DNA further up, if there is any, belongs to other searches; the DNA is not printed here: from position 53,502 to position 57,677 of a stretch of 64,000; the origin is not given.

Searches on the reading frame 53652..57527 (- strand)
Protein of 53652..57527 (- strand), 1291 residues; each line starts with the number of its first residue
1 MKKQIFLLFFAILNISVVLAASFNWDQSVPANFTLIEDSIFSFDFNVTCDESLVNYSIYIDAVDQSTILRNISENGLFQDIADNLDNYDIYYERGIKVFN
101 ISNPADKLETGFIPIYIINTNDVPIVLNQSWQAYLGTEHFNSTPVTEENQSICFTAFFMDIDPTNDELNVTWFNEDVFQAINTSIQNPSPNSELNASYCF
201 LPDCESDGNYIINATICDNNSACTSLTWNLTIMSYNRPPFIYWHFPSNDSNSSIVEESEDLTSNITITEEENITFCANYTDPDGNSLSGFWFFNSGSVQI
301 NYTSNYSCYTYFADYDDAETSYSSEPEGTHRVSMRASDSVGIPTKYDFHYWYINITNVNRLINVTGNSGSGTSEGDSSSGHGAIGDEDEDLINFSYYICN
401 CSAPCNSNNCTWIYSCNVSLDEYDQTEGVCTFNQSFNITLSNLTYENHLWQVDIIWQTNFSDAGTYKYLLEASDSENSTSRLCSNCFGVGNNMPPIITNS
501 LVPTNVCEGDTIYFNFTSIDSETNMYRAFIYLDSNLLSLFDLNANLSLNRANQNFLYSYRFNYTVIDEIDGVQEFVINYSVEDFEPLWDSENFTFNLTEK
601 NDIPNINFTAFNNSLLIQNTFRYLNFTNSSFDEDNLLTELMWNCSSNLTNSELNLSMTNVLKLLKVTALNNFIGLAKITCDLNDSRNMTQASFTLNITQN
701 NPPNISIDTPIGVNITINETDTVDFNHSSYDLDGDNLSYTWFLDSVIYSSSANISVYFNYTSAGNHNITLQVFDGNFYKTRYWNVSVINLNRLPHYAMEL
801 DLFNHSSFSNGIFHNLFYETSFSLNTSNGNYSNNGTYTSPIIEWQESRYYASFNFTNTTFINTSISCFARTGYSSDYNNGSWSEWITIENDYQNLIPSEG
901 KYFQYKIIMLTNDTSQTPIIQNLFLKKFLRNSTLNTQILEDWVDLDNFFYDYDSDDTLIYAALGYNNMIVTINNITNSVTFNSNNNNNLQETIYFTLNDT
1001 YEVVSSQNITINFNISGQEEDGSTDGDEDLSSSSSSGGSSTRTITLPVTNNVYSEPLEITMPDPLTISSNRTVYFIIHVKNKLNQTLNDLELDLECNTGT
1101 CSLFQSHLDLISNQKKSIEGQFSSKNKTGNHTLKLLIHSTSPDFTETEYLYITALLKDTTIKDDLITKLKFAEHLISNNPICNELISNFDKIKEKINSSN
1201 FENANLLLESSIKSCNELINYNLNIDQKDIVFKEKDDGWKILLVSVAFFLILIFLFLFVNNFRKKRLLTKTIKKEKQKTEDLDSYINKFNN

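Call 59: search_protein_families(library=pfam, proteins=[window:53652-57527:-], max_evalue=0.01)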
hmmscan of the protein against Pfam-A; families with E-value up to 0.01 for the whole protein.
window:53652-57527:- (1291 aa): 4 families
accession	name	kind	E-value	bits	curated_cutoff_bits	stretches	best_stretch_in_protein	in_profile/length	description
PF00801.26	PKD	-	9.8e-10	38.7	23.5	1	721-775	15-68/80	PKD domain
PF17963.7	Big_9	-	1.2e-08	36.2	23.6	0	951-1012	27-89/89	Bacterial Ig domain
PF18911.6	PKD_4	-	0.00012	22.5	27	1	711-775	8-71/85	PKD domain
PF21027.3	Sde0182_C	-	0.0012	19.8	27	0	727-742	7-22/83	Cellulose-binding protein Sde0182, C-terminal domain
